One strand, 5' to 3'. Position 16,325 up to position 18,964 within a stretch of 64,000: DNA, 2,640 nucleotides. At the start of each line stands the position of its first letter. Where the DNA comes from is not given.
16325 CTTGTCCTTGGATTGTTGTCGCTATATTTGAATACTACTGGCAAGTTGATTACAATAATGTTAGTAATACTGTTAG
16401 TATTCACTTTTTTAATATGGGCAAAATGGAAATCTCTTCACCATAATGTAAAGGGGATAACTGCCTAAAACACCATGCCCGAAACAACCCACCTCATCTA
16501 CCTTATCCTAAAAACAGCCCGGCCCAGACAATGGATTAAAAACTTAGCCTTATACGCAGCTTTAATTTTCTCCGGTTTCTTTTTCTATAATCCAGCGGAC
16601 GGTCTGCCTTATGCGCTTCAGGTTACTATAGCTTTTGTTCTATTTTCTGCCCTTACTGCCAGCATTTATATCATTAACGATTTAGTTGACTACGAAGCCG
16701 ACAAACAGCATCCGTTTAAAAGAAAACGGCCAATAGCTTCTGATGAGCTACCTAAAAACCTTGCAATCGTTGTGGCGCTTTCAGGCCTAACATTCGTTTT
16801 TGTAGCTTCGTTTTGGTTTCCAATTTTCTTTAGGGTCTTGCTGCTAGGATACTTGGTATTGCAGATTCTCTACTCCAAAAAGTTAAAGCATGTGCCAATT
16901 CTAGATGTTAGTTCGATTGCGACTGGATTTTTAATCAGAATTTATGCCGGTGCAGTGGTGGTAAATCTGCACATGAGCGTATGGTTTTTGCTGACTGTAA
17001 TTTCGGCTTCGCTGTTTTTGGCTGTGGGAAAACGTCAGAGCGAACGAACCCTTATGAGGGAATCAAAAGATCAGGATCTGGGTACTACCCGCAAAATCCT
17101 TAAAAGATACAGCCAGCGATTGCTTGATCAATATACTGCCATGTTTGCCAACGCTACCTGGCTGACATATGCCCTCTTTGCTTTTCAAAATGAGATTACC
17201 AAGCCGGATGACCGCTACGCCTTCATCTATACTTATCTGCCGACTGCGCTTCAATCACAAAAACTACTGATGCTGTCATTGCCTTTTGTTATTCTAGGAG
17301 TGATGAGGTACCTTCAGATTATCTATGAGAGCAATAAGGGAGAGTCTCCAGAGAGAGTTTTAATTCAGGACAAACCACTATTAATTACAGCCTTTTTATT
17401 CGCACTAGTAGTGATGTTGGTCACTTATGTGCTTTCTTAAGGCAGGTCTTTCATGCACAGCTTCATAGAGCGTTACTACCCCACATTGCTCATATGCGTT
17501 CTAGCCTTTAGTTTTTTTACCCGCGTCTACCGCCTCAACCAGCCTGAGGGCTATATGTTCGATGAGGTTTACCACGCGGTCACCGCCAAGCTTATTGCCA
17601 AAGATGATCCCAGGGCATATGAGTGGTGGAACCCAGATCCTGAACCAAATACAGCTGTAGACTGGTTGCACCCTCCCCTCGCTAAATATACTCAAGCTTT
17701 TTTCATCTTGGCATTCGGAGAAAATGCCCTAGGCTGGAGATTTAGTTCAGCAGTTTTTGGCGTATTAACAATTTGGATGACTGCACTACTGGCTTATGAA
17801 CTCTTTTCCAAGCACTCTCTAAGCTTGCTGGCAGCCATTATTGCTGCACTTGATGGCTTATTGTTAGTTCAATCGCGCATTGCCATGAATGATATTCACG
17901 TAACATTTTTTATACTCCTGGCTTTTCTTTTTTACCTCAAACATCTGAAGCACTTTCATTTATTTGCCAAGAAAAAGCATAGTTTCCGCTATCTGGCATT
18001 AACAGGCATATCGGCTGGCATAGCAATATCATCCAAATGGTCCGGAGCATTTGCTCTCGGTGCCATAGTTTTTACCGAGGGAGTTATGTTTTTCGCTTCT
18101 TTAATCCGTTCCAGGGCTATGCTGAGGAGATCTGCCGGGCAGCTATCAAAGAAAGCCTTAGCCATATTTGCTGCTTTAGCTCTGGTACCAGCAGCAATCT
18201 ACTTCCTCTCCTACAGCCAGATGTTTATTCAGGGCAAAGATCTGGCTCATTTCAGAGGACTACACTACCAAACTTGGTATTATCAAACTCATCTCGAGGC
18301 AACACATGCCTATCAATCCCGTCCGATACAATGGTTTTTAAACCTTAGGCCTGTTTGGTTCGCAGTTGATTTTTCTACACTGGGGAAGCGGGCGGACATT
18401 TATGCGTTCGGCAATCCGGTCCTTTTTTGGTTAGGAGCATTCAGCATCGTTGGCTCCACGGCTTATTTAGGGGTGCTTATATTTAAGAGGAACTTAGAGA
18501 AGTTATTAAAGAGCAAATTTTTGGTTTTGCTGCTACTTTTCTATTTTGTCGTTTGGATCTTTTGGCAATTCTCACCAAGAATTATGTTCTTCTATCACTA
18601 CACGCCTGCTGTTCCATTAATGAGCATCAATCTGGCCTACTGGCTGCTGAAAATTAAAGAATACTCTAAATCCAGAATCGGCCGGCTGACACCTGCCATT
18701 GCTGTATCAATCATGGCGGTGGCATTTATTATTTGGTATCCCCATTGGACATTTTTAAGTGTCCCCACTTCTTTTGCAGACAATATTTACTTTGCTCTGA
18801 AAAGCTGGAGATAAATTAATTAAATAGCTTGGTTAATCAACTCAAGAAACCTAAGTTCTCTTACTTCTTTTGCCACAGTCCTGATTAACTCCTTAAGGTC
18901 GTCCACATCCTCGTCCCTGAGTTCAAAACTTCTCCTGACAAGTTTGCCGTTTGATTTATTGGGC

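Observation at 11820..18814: Six-gene envelope glycosylation operon combining a processive GT2, two GT-C enzymes, a WecA-like primer enzyme and a DPPR-synthase-like UbiA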

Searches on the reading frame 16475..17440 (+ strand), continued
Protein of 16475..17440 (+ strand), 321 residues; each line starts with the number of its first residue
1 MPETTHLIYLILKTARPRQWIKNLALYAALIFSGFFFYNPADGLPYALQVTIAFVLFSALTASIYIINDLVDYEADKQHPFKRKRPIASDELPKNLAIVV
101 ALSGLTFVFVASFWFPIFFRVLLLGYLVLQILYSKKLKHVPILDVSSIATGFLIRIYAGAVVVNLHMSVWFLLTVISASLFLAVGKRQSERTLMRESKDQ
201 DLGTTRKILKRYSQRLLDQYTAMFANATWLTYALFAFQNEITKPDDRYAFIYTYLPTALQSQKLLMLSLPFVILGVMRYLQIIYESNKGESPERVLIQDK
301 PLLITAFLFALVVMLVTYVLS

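Call 86: search_protein_families(library=pfam, proteins=[L030:5789-7432:+, L030:7408-8562:+, L034:4643-6910:+, L057:9132-11171:+, L068:3853-4923:+, L068:8917-10179:-, L068:12534-13769:-, L068:13780-14748:-, L068:15724-16905:-, L068:2540-3187:+], max_evalue=0.001)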
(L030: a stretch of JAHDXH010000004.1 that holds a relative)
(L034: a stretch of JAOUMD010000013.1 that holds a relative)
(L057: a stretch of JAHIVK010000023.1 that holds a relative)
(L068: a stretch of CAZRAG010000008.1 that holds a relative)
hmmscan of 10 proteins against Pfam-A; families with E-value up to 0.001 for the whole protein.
L030:5789-7432:+ (548 aa): 0 families

L030:7408-8562:+ (385 aa): 0 families

L034:4643-6910:+ (756 aa): 1 family
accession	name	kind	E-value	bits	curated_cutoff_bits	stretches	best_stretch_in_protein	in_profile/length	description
PF10138.15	vWA-TerF-like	-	2.9e-18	67.2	29.4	1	551-753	3-199/200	vWA found in TerF C terminus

L057:9132-11171:+ (680 aa): 1 family
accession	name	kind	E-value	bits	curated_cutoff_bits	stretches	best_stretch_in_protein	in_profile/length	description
PF10060.15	DUF2298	-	4.2e-74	250.7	27.8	2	49-445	2-406/488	Uncharacterized membrane protein (DUF2298)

L068:3853-4923:+ (357 aa): 1 family
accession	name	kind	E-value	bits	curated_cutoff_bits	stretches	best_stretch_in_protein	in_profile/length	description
PF18019.7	Cas3_HD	-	0.00039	20.9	23.1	1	157-248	56-131/207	Cas3, HD domain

L068:8917-10179:- (420 aa): 0 families

L068:12534-13769:- (411 aa): 2 families
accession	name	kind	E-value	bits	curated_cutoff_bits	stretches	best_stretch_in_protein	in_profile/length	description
PF00535.33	Glycos_transf_2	-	1.8e-24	87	23.3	1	10-182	2-166/168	Glycosyl transferase family 2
PF04138.20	GtrA_DPMS_TM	-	3.6e-13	50.2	26.1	1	256-408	1-117/117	GtrA/DPMS, transmembrane domain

L068:13780-14748:- (322 aa): 5 families
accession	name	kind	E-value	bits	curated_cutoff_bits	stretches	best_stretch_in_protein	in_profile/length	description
PF16363.11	GDP_Man_Dehyd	-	7.6e-138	459.9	27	1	4-311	1-332/332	GDP-mannose 4,6 dehydratase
PF01370.27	Epimerase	-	6.4e-72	242.3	20.9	1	4-242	2-239/240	NAD dependent epimerase/dehydratase family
PF04321.23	RmlD_sub_bind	-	7.1e-10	38.9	27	1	3-172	3-149/287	RmlD substrate binding domain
PF05368.20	NmrA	-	1.4e-06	28.6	27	1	3-70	5-69/298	NmrA-like family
PF13460.12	NAD_binding_10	-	4.8e-05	23.8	27.2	1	7-72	1-62/184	NAD(P)H-binding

L068:15724-16905:- (393 aa): 4 families
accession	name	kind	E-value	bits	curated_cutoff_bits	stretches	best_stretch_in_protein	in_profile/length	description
PF03721.20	UDPG_MGDP_dh_N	-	3.3e-40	138.1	27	1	2-142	41-186/187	UDP-glucose/GDP-mannose dehydrogenase family, NAD binding domain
PF00984.24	UDPG_MGDP_dh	-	4.8e-32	110.4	25.4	1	157-249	1-93/94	UDP-glucose/GDP-mannose dehydrogenase family, central domain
PF03720.21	UDPG_MGDP_dh_C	-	8.5e-28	97.2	30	1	272-377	1-102/103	UDP-glucose/GDP-mannose dehydrogenase family, UDP binding domain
PF03446.21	NAD_binding_2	-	0.0001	22.8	21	0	21-97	39-109/161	NAD binding domain of 6-phosphogluconate dehydrogenase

L068:2540-3187:+ (216 aa): 3 families
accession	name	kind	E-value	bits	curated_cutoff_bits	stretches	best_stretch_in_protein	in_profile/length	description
PF00156.33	Pribosyltran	-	1.7e-07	31.1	26.3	1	145-211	66-123/158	Phosphoribosyl transferase domain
PF18912.6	DZR_2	-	0.00032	20.9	27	1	3-34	1-35/56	Double zinc ribbon domain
PF14681.12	UPRTase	-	0.0007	19.6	27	0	161-212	108-159/206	Uracil phosphoribosyltransferase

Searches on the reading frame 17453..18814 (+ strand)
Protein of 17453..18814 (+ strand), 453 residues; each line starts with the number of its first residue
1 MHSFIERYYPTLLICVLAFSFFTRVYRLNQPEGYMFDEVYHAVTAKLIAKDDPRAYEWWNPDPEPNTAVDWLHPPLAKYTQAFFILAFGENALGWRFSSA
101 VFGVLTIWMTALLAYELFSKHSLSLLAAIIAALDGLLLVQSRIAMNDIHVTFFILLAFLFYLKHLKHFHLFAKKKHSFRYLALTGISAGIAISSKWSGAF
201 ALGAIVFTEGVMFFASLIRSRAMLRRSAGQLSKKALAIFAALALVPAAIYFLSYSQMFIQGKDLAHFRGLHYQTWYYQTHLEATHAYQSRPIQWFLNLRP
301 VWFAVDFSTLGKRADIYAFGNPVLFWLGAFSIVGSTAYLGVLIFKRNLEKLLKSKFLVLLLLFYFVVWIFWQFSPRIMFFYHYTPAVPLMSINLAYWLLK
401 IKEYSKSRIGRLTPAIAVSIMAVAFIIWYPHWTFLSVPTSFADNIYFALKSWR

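Call 4: search_protein_families(library=pfam, proteins=[window:17453-18814:+], max_evalue=0.01)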
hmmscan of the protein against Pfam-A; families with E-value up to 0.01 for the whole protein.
window:17453-18814:+ (453 aa): 4 families
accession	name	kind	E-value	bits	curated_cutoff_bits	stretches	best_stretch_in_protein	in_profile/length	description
PF02366.24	PMT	-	9.6e-21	74.9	22.7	1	86-253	76-236/245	Dolichyl-phosphate-mannose-protein mannosyltransferase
PF16192.10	PMT_4TMC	-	2e-16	60.5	32.4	1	266-430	4-181/202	C-terminal four TMM region of protein-O-mannosyltransferase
PF13231.12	PMT_2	-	6.9e-12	46.3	26.1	1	73-231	2-145/160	Dolichyl-phosphate-mannose-protein mannosyltransferase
PF04334.17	DUF478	-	0.0084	16.6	25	0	315-366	4-60/68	Protein of unknown function (DUF478)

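Call 5: search_protein_families(library=ncbifam, proteins=[window:17453-18814:+], max_evalue=0.01)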
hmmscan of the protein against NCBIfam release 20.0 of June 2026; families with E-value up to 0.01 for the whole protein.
window:17453-18814:+ (453 aa): 2 families
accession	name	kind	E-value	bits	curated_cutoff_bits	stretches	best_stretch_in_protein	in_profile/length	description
NF058602.1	PrMnsylTfPmt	equivalog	7.7e-26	91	800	1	72-260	98-301/530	protein O-mannosyltransferase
NF009784.2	PRK13279.1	equivalog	4e-05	22.4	567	1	86-208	74-192/539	lipid IV(A) 4-amino-4-deoxy-L-arabinosyltransferase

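Call 21: search_solved_structures(query=window:17453-18811:+, max_evalue=0.01)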
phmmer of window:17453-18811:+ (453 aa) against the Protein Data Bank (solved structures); distinct sequences matched with E-value up to 0.01: 2.
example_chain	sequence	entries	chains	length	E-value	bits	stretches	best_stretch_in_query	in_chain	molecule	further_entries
6p25_A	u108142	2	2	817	3e-07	33.1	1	95-254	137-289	Dolichyl-phosphate-mannose--protein mannosyltransferase 1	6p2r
9i5k_A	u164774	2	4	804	6.6e-07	32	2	6-207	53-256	Dolichyl-phosphate-mannose--protein mannosyltransferase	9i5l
